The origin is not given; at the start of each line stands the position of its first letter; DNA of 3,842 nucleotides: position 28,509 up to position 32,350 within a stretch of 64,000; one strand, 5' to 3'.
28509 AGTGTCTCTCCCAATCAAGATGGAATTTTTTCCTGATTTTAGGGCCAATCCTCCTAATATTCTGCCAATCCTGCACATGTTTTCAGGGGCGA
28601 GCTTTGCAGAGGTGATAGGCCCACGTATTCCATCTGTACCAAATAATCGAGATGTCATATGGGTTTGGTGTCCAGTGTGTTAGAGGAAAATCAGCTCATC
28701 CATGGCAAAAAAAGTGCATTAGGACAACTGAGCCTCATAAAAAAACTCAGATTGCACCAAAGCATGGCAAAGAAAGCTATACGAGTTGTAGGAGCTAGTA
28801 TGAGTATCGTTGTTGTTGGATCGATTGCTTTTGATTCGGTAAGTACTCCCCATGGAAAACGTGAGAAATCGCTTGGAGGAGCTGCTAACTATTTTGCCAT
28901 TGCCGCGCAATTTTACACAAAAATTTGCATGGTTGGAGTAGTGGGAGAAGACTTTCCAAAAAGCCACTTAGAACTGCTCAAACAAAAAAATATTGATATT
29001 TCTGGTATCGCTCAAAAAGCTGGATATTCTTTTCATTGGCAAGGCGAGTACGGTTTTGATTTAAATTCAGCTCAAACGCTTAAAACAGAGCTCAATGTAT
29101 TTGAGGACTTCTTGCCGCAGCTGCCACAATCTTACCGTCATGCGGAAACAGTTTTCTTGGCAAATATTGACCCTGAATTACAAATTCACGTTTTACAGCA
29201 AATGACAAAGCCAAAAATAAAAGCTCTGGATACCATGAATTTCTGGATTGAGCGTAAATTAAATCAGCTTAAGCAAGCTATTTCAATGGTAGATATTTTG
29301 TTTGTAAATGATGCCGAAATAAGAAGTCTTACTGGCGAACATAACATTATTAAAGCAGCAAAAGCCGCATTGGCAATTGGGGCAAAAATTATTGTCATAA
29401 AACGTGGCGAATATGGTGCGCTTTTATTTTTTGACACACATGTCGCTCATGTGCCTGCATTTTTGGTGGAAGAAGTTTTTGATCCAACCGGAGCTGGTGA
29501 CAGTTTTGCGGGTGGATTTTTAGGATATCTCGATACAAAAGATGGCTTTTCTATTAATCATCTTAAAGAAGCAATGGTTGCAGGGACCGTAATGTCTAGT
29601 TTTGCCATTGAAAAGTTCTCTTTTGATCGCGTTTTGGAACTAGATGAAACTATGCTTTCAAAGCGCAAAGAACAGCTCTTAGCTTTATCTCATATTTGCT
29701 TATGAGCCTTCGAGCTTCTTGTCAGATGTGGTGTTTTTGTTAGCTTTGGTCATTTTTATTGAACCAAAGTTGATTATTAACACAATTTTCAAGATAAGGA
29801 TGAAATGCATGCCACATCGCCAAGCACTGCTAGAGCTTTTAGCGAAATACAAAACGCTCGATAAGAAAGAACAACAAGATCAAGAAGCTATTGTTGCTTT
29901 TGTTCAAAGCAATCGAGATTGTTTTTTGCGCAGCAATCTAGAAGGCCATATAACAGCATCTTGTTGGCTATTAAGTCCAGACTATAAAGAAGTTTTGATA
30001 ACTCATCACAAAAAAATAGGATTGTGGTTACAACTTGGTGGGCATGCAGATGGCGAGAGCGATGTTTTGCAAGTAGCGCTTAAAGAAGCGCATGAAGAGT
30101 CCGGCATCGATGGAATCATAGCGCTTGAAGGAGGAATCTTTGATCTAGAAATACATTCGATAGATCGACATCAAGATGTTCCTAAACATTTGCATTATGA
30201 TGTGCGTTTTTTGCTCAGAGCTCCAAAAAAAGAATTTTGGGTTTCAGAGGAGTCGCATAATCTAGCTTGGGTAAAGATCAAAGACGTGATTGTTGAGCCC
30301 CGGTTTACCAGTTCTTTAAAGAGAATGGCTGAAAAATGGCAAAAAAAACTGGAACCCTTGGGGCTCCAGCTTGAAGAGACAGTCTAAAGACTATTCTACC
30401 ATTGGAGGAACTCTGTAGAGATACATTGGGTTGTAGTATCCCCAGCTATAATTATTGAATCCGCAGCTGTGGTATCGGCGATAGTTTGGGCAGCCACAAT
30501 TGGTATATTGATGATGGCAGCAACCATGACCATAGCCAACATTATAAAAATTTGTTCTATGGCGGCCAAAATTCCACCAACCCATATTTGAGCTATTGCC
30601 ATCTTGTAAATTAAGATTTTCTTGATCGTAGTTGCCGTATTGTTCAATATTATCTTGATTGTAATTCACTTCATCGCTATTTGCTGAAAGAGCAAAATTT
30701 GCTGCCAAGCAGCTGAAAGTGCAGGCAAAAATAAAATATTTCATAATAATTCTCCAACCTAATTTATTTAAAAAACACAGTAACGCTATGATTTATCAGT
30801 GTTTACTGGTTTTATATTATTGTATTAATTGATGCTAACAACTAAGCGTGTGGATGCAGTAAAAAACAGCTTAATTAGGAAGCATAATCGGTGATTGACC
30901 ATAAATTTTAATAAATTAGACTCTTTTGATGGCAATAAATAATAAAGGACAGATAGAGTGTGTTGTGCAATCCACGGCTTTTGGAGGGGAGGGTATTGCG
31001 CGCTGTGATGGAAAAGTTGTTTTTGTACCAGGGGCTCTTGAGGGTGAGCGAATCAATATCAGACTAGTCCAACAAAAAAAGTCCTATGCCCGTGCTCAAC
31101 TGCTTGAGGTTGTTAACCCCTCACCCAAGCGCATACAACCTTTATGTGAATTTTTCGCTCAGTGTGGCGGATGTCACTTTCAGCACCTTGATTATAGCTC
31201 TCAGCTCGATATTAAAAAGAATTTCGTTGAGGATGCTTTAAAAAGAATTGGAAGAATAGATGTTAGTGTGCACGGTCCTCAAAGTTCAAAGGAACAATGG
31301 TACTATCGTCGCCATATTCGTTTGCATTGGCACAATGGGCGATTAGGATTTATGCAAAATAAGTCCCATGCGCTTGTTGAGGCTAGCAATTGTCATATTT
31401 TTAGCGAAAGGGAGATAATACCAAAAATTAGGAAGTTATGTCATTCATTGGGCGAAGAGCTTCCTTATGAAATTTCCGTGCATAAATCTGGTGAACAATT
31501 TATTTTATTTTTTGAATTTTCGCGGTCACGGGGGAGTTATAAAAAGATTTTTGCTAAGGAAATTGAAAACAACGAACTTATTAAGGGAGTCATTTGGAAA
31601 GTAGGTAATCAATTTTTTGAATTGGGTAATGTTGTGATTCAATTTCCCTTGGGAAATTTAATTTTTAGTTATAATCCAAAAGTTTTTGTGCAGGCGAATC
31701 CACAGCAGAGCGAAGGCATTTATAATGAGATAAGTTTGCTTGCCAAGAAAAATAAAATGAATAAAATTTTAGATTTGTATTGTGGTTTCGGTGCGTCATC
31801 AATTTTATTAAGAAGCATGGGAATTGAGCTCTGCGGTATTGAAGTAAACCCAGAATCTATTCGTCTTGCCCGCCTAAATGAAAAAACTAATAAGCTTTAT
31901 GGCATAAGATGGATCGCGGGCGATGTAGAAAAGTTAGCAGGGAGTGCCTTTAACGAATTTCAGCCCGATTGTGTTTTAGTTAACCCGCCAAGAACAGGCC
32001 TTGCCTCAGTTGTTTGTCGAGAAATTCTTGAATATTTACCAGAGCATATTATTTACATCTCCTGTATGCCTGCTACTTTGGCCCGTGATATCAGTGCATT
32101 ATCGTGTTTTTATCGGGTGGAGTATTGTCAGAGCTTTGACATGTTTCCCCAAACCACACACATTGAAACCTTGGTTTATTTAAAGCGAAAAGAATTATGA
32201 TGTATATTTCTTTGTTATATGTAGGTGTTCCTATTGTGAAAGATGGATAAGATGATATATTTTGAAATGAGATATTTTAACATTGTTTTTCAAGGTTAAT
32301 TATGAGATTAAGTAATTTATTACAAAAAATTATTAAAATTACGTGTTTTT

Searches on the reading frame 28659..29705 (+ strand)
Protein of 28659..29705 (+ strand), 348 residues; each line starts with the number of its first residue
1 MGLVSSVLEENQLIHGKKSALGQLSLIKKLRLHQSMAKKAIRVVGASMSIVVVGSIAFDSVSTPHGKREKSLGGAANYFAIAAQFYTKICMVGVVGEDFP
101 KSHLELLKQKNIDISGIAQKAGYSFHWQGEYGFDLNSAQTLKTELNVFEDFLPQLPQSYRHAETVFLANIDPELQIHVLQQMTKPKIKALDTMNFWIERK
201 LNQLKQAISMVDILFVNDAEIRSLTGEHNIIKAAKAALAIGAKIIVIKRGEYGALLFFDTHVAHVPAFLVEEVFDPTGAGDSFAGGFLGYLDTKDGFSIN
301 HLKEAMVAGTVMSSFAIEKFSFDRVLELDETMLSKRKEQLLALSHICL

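Call 47: search_protein_families(library=pfam, proteins=[window:28659-29705:+], max_evalue=0.001)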
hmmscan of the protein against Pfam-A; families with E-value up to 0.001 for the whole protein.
window:28659-29705:+ (348 aa): 1 family
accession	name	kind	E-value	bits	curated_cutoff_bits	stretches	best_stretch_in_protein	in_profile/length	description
PF00294.29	PfkB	-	1.3e-30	107.2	25.8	1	50-320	4-293/302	pfkB family carbohydrate kinase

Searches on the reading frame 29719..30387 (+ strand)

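Call 47: search_protein_families(library=pfam, proteins=[window:29719-30387:+], max_evalue=0.001)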
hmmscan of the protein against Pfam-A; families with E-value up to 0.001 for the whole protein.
window:29719-30387:+ (222 aa): 1 family
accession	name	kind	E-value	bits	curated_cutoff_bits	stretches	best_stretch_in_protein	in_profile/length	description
PF00293.34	NUDIX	-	7e-08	33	21.1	1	77-203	3-130/134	NUDIX domain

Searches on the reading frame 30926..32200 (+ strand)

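Call 47: search_protein_families(library=pfam, proteins=[window:30926-32200:+], max_evalue=0.001)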
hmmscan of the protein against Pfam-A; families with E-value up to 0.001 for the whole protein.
window:30926-32200:+ (424 aa): 8 families
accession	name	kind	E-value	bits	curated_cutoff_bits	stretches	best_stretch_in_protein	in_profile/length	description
PF05958.17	tRNA_U5-meth_tr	-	2.9e-23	82.9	23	1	245-422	170-357/357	tRNA (Uracil-5-)-methyltransferase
PF01938.26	TRAM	-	9.9e-09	35.4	21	1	18-60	16-61/61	TRAM domain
PF09445.16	Methyltransf_15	-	1.9e-07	31.3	22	1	279-359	2-84/165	RNA cap guanine-N2 methyltransferase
PF13847.12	Methyltransf_31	-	7.6e-07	29.4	27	1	276-353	2-81/145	Methyltransferase domain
PF05175.20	MTS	-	1.3e-06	28.6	23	1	272-355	27-107/170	Methyltransferase small domain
PF13649.12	Methyltransf_25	-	2e-06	28.8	27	1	281-350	1-68/97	Methyltransferase domain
PF08241.18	Methyltransf_11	-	6.2e-05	24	21.2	1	282-350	1-64/95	Methyltransferase domain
PF02475.24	TRM5-TYW2_MTfase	-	9.8e-05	22.8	28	1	266-340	24-102/164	TRM5/TYW2 methyltransferase domain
